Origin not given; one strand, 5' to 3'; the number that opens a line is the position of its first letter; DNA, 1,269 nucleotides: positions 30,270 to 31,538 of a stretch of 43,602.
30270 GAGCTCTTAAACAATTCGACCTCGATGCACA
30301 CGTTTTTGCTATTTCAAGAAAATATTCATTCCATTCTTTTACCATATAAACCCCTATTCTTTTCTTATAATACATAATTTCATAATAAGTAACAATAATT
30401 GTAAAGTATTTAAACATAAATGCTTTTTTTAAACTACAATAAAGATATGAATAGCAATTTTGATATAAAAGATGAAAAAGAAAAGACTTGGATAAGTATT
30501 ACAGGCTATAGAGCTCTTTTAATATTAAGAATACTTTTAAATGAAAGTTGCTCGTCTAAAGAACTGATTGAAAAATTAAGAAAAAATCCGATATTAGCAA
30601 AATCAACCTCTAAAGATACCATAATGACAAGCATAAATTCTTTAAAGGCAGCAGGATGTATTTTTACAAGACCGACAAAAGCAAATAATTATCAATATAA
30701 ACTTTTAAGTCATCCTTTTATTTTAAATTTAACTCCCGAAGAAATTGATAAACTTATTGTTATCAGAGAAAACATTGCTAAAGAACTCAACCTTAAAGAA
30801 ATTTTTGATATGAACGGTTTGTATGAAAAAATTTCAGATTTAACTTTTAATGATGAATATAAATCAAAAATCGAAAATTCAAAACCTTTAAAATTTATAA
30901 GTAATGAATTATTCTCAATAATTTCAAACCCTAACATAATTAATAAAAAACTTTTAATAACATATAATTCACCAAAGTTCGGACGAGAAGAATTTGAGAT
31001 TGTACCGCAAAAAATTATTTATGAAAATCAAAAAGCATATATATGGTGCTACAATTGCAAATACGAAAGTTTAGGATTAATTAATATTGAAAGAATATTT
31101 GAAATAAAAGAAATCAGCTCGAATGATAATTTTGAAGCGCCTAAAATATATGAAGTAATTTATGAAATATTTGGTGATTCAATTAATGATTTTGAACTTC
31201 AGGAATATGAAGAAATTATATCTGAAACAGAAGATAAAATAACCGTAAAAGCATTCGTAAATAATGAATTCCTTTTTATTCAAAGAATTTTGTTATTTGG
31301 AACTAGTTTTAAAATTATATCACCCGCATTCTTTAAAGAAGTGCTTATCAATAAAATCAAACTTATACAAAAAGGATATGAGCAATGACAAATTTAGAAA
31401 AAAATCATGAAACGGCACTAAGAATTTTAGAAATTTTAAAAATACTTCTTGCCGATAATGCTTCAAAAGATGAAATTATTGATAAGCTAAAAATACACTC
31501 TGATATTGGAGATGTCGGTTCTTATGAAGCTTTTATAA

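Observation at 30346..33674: Tandem HTH-WYL-WCX regulator pair translationally coupled to a DUF4127-like protein: candidate uncharacterised sensor/effector module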

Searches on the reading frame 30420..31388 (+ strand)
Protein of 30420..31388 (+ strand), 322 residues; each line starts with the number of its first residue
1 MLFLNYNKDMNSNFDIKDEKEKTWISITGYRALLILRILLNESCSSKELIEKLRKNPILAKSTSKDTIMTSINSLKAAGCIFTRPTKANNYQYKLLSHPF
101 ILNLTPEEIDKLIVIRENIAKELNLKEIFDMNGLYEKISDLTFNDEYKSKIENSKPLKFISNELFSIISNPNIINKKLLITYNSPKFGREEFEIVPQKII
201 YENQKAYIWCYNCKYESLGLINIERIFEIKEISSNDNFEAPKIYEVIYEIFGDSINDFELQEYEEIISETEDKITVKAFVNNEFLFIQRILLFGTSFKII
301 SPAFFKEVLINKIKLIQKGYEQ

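Call 3: search_protein_families(library=pfam, proteins=[window:30420-31388:+], max_evalue=0.1)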
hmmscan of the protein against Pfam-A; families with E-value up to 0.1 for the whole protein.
window:30420-31388:+ (322 aa): 1 family
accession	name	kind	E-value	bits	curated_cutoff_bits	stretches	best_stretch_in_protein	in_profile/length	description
PF13280.12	WYL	-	0.014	15.8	21.8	1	175-230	13-69/70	WYL domain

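Call 4: search_protein_families(library=ncbifam, proteins=[window:30420-31388:+], max_evalue=0.1)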
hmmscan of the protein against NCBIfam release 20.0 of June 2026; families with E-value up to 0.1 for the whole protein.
window:30420-31388:+ (322 aa): 1 family
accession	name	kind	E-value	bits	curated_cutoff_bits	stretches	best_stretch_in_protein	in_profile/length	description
TIGR03741.1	PRTRC_E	subfamily_domain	0.049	13.6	37.95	1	80-114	27-61/106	PRTRC system protein E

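Call 5: search_protein_families(library=padloc, proteins=[window:30420-31388:+], max_evalue=0.1)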
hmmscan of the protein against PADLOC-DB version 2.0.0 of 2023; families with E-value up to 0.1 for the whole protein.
window:30420-31388:+ (322 aa): 2 families
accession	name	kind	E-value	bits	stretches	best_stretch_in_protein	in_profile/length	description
PDLC01652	WYL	-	1.9e-08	32.8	1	175-314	30-159/162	"CAS-I,CAS-II,CAS-III,CAS-IV,CAS-V,CAS-VI; associated_signaling"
PDLC01457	WYL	-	4.4e-08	31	1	31-303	5-227/229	"CAS-I,CAS-II,CAS-III,CAS-IV,CAS-V,CAS-VI; associated_signaling"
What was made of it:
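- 30447..31388 (+): WYL-A: wHTH - helical linker - WYL barrel - WCX regulator, 313 aa. PADLOC WYL 2e-8 (call 5).
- On wHTH-WYL-WCX transcription factors (PafBC-like 'class A' architecture): PADLOC WYL profiles score 2e-8 and 1e-6 (call 5).
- Checked: PADLOC WYL profiles hit both, at 2e-8 and 1e-6 (call 5).
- PADLOC's WYL profiles, which are CRISPR-associated, hit both proteins (call 5).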

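Call 15: search_solved_structures(query=window:30420-31385:+, max_evalue=10)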
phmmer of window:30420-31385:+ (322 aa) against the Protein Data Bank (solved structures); distinct sequences matched with E-value up to 10: 1.
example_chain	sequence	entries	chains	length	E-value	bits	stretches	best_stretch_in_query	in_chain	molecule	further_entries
5c2v_B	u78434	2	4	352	0.44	12.7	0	193-236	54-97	HYDRAZINE SYNTHASE BETA SUBUNIT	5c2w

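Call 46: find_homologous_proteins(query=window:30447-31385:+, max_evalue=0.001)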
Query window:30447-31385:+ (313 aa): 78 proteins with E <= 0.001 among 3072 candidates.
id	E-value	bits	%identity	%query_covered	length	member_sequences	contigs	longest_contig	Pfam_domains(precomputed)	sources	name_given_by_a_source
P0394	1.5e-150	518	96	81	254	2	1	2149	-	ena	-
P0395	4.0e-133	461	70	97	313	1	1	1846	-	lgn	-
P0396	2.6e-128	445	69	97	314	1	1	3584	-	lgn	-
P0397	2.8e-101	356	55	100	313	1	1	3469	-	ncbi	-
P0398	2.3e-100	353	53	97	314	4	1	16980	-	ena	-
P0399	4.7e-95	336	52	98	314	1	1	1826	-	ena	-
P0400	9.6e-95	335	53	96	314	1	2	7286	-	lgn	-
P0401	2.3e-91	324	51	96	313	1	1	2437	-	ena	-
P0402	6.9e-91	322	52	99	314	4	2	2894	-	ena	-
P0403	1.2e-90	322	49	98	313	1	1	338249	-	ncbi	-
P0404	2.4e-90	321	49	100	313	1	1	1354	-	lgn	-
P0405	3.1e-90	320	49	100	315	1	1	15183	PF13280.13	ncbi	-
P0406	4.2e-90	320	51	97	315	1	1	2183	-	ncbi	-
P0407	6.4e-90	319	51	98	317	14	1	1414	-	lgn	-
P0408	2.2e-89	317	52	98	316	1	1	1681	-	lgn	-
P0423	2.7e-85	304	49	97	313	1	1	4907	PF13280.13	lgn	-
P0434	1.0e-82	296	48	96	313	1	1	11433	PF13280.13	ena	-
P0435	1.1e-82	295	48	96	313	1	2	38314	PF13280.13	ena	-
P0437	1.6e-82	295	48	96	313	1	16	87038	PF13280.13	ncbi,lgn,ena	-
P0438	1.8e-82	295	48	96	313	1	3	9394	PF13280.13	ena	-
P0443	1.2e-80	289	48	98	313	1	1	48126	PF13280.13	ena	-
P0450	2.1e-78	281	47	97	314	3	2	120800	PF13280.13,PF25583.2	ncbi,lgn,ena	-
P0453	1.9e-77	278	46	100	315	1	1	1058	PF13280.13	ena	-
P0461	9.3e-75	269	45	97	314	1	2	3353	PF25583.2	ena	-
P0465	4.0e-71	258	47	87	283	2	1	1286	PF13280.13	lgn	-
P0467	3.8e-66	241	44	95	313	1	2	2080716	PF13280.13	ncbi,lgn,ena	-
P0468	2.3e-60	222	39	95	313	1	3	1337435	PF25583.2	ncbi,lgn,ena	-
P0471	5.3e-27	113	32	95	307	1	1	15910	-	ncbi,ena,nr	ncbi:WYL domain-containing protein [bacterium]|nr:WYL domain-containing protein [bacterium]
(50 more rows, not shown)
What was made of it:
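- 30447..31388 (+): The family is small: 78 homologs, every named one from Gastranaerophilales or an unclassified 'bacterium' (call 46).
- On wHTH-WYL-WCX transcription factors (PafBC-like 'class A' architecture): Several orthologs carry PF13280 (call 46).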

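Call 47: find_encoding_contigs(protein=P0468, flank=7000, max_places=1)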
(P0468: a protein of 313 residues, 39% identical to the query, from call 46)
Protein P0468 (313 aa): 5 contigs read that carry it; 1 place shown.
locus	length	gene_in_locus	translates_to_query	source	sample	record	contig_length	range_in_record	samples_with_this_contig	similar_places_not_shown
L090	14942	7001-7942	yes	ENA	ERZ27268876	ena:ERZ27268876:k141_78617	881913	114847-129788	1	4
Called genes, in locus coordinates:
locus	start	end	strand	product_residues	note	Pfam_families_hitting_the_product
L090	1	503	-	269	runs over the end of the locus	-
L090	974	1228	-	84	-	PF01016:Ribosomal_L27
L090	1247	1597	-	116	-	PF00829:Ribosomal_L21p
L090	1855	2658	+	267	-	PF07719:TPR_2 (faint), PF13176:TPR_7 (faint), PF24575:TPR_Slam (faint), PF13424:TPR_12 (faint), PF00515:TPR_1 (weak), PF00515:TPR_1 (weak), PF13181:TPR_8 (weak), PF21033:RMD1-3 (weak), +10 more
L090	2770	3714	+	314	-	PF00294:PfkB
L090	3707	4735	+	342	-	PF04230:PS_pyruv_trans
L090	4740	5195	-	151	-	PF00383:dCMP_cyt_deam_1, PF14437:MafB19-deam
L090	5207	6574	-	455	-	PF05167:DUF711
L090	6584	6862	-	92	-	PF01842:ACT, PF13740:ACT_6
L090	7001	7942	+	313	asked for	PF25583:WCX (weak)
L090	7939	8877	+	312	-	-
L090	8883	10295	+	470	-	PF13552:DUF4127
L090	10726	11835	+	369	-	PF03009:GDPD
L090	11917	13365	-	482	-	PF00483:NTP_transferase, PF22640:ManC_GMP_beta-helix, PF01050:MannoseP_isomer, PF07883:Cupin_2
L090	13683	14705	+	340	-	PF13439:Glyco_transf_4 (weak), PF00534:Glycos_transf_1, PF13692:Glyco_trans_1_4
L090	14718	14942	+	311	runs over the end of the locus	PF04041:Glyco_hydro_130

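Call 48: find_encoding_contigs(protein=P0471, flank=7000, max_places=1)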
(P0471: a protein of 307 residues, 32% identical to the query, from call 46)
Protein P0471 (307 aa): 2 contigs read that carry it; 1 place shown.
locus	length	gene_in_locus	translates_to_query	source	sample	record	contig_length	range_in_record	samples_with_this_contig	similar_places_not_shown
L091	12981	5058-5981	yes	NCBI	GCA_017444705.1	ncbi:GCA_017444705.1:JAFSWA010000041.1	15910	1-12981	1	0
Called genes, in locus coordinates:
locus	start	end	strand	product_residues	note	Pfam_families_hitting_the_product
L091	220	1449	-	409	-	PF07804:HipA_C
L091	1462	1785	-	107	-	-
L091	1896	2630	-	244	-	PF09299:Mu-transpos_C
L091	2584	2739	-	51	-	-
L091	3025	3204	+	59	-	-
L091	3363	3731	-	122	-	-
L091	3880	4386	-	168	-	PF01281:Ribosomal_L9_N, PF03948:Ribosomal_L9_C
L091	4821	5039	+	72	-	-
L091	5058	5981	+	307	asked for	-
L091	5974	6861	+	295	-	-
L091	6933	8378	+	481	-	PF00483:NTP_transferase, PF22640:ManC_GMP_beta-helix, PF01050:MannoseP_isomer, PF07883:Cupin_2 (weak)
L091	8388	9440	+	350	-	PF00154:RecA_N, PF08423:Rad51, PF06745:ATPase (weak), PF01637:ATPase_2 (weak), PF27531:MT3502_N (weak), PF21096:RecA_C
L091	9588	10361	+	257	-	PF00085:Thioredoxin (weak)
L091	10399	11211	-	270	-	PF00149:Metallophos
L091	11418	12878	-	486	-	PF00749:tRNA-synt_1c, PF19269:Anticodon_2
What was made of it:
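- An A-B-manC-recA operon without DUF4127 occurs in the most distant pair, L091 (call 48). L091 shows that the pair can exist without DUF4127 (call 48).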

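Call 49: find_encoding_contigs(protein=P0467, flank=7000, max_places=1)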
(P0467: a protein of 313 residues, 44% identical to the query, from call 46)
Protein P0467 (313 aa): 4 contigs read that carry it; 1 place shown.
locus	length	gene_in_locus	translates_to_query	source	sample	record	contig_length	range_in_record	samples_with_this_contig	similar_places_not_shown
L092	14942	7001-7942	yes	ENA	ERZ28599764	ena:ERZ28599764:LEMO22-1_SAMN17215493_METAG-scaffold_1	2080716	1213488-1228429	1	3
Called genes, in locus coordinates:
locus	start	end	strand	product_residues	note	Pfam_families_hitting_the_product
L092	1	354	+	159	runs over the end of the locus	-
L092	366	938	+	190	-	-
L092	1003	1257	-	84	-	PF01016:Ribosomal_L27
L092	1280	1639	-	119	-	PF00829:Ribosomal_L21p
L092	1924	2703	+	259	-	-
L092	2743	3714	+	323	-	PF00294:PfkB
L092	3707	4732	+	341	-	PF04230:PS_pyruv_trans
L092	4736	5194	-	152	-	PF00383:dCMP_cyt_deam_1, PF14437:MafB19-deam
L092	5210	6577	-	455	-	PF05167:DUF711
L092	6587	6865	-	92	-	PF01842:ACT, PF13740:ACT_6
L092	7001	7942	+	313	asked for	PF13280:WYL (weak)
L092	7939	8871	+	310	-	-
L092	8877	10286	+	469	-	PF13552:DUF4127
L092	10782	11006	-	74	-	-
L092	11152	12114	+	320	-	-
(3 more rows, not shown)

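Call 52: search_solved_structures(query=A4, max_evalue=1, show_alignments=2)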
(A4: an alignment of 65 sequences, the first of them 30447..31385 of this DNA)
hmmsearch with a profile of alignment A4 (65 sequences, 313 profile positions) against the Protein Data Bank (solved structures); distinct sequences matched with E-value up to 1: 2.
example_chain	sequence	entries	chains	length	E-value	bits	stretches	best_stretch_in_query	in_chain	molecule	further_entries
7qfz_A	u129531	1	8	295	0.22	13.9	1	148-226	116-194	WYL domain-containing protein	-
8h67_E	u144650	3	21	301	0.88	11.9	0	274-302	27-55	CRISPR associated protein Cas7 | CRISPR associated protein Cas8 | Fruiting body developmental protein R-like protein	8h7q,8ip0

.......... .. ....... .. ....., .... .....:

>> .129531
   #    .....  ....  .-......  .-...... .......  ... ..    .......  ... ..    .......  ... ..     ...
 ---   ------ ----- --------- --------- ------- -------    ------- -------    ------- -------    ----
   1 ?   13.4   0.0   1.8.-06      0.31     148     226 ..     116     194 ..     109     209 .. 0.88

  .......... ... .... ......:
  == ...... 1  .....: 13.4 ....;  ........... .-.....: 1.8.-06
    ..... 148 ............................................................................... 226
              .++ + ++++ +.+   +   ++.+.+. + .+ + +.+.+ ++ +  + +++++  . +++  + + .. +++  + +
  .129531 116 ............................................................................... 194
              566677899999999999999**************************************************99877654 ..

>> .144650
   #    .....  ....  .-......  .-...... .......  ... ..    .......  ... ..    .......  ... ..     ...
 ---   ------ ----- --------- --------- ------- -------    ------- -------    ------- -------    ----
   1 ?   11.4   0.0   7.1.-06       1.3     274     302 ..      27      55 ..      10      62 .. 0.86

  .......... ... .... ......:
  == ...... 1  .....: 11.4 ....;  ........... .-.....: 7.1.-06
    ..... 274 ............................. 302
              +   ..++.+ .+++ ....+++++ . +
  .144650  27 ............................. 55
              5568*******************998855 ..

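Call 73: predict_structure(alignment_id=A4)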
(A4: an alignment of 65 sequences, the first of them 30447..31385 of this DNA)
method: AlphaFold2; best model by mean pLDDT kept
length: 313 residues; sequences in the alignment: 65
mean_pLDDT: 86.8   pTM: 0.65
mean pLDDT of the five models: 86.8, 86.3, 85.2, 85.0, 84.8
residues with pLDDT >= 90: 154; 70-90: 141; 50-70: 6; < 50: 12
segments of 3 or more residues with pLDDT < 50: 1-12
pLDDT, mean of each block of 10 residues (from residue 1): 41 70 91 91 85 80 92 91 91 91 92 88 92 91 90 86 88 88 91 87 86 91 79 86 90 93 93 88 92 89 87 83
secondary structure, 60 per line:
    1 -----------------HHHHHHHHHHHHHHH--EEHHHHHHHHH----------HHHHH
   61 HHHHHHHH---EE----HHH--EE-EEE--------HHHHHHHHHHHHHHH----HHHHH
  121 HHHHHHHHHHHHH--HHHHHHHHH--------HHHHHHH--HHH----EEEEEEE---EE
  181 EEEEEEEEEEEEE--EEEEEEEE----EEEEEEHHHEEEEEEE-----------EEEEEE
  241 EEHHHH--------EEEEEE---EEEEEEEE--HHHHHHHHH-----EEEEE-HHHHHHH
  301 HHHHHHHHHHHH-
elements in order: H18-32 H37-45 H56-68 E86-88 H97-111 H116-133 H136-144 H153-159 E169-175 E179-193 E196-203 E208-213 E217-223 E235-242 H243-246 E255-260 E264-271 H274-282 E288-292 H294-312
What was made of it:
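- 30447..31388 (+): AlphaFold2 pLDDT 86.8 (call 73).
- On wHTH-WYL-WCX transcription factors (PafBC-like 'class A' architecture): The WYL-A model has three helices followed by a beta element at residues 18-88 (call 73).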

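Call 76: fold_search(model_id=the predicted structure, library=pdb)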
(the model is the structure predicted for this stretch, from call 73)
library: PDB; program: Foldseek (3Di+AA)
matches with E <= 10: 1098; with E <= 0.001: 32
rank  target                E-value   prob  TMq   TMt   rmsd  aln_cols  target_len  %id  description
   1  8tpk_B                2.5e-10  1.00  0.26  0.25  19.4       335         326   11  P6522 crystal form of C. crescentus DriD-ssDNA-DNA complex (released 2023-11-29)
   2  8tp8_D                3.6e-10  1.00  0.24  0.24  16.3       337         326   12  Structure of the C. crescentus WYL-activator, DriD, bound to ssDNA and cognate DNA (released 2023-11-29)
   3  9pfq_Q                6.6e-10  1.00  0.26  0.25  19.2       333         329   10  The cryo-EM structure of C. crescentus DriD-ssDNA-RNAP-Sigma73-bapE promoter transcription activation complex (released 2026-02-25)
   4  8tp8_B                8.3e-10  1.00  0.26  0.25  19.1       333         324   12  Structure of the C. crescentus WYL-activator, DriD, bound to ssDNA and cognate DNA (released 2023-11-29)
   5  9pfv_Q                8.8e-10  1.00  0.25  0.24  19.6       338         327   11  The cryo-EM structure of C. crescentus DriD-ssDNA-RNAP-Sigma73-CCNA_03891/CCNA_01149 promoter transcription activation (released 2026-02-25)
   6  9fnd_X                1.8e-09  1.00  0.20  0.19  16.1       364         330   11  Transcriptional activator PafBC bound to mycobacterial RNA polymerase (released 2025-02-12)
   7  9fnd_Y                2.1e-09  1.00  0.26  0.26  15.7       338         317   12  Transcriptional activator PafBC bound to mycobacterial RNA polymerase (released 2025-02-12)
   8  8tpk_A                2.9e-09  1.00  0.26  0.26  16.0       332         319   12  P6522 crystal form of C. crescentus DriD-ssDNA-DNA complex (released 2023-11-29)
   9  8tp8_A                1.3e-08  1.00  0.23  0.22  16.6       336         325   11  Structure of the C. crescentus WYL-activator, DriD, bound to ssDNA and cognate DNA (released 2023-11-29)
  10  7tzv_A                8.2e-08  1.00  0.24  0.37  11.4       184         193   11  Structure of DriD C-domain bound to 9mer ssDNA (released 2022-06-01)
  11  9cu3_A                8.2e-08  1.00  0.23  0.35  10.7       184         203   10  Allosteric mechanism of DriD transcription activator (released 2025-04-23)
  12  9cu3_B                1.0e-07  1.00  0.23  0.35  10.9       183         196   10  Allosteric mechanism of DriD transcription activator (released 2025-04-23)
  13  6sj9_A                2.3e-07  1.00  0.25  0.13  21.5       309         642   13  Proteasome accessory factor B/C (PafBC) of Arthrobacter aurescens (released 2019-10-16)
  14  9c5g_A                2.4e-07  1.00  0.27  0.29  18.6       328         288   13  Structure of R. leguminosarum CapW bound to single-stranded DNA (released 2024-10-30)
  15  6sj9_B                3.4e-07  1.00  0.27  0.15  17.7       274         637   14  Proteasome accessory factor B/C (PafBC) of Arthrobacter aurescens (released 2019-10-16)
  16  7tzv_M                4.0e-07  1.00  0.23  0.36  10.7       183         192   10  Structure of DriD C-domain bound to 9mer ssDNA (released 2022-06-01)
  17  7qfz_B                7.0e-07  1.00  0.26  0.28  18.4       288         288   12  BrxR, a WYL-domain containing transcriptional regulator (released 2022-05-18)
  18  7qfz_G                7.9e-07  1.00  0.26  0.29  18.6       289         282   12  BrxR, a WYL-domain containing transcriptional regulator (released 2022-05-18)
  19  7qfz_D                9.3e-07  1.00  0.24  0.26  18.5       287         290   14  BrxR, a WYL-domain containing transcriptional regulator (released 2022-05-18)
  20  7qfz_C                9.9e-07  1.00  0.27  0.29  18.3       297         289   12  BrxR, a WYL-domain containing transcriptional regulator (released 2022-05-18)
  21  9c5g_B                1.0e-06  1.00  0.27  0.28  18.5       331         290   12  Structure of R. leguminosarum CapW bound to single-stranded DNA (released 2024-10-30)
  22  7qfz_A                1.9e-06  1.00  0.24  0.26  18.6       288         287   13  BrxR, a WYL-domain containing transcriptional regulator (released 2022-05-18)
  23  7qfz_E                2.3e-06  1.00  0.24  0.26  18.5       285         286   13  BrxR, a WYL-domain containing transcriptional regulator (released 2022-05-18)
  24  7qfz_H                3.2e-06  1.00  0.25  0.29  18.3       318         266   13  BrxR, a WYL-domain containing transcriptional regulator (released 2022-05-18)
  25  7tb5                  4.8e-06  1.00  0.26  0.30  20.6       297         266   11  Structure of P. aeruginosa PA17 CapW (released 2022-01-19)
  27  7t8k_B                2.3e-05  1.00  0.26  0.29  20.0       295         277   10  BrxR from Acinetobacter BREX type I phage restriction system bound to DNA (released 2022-05-18)
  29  7t8k_A                2.9e-05  1.00  0.25  0.28  19.4       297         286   10  BrxR from Acinetobacter BREX type I phage restriction system bound to DNA (released 2022-05-18)
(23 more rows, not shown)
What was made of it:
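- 30447..31388 (+): The top 32 Foldseek PDB hits are all DriD, PafBC, CapW, BrxR or a Cas-related WYL protein, E from 2.5e-10 to 4.4e-5, 27 of them aligned over roughly full length (call 76).
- On wHTH-WYL-WCX transcription factors (PafBC-like 'class A' architecture): Foldseek alignments to DriD, PafBC and BrxR cover about 290-338 columns, which includes the N-terminus (call 76). The model has a five-strand barrel at residues 169-223 (call 73) and matches the DriD C-domain (7tzv, 8.2e-8; call 76). Full-length structural alignments support it (call 76).
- Closest known: PafBC. Same: Structural match E=1.8e-9 to 3.4e-7 (9fnd, 6sj9; call 76).
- Closest known: DriD of Caulobacter crescentus: homodimeric, ssDNA-activated WYL activator. 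Same: Best structural matches, E=2.5e-10, aligned over about 335 columns (8tpk, 8tp8, 9pfq; call 76).
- Closest known: BrxR / CapW: WYL repressors placed directly upstream of BREX or CBASS defence operons. Same: Same architecture, with structural matches E=2.4e-7 to 4.4e-5 (7qfz, 9c5g, 7tb5, 7t8k; call 76).
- Checked: The structure model settles it (calls 73, 76).
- The WYL-A model's top 32 PDB matches are exclusively full-length WYL regulators (call 76). The best structural matches are DriD and PafBC (call 76). BrxR and CapW-type WYL regulators do sit upstream of defence systems, and they are among the structural matches (call 76).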
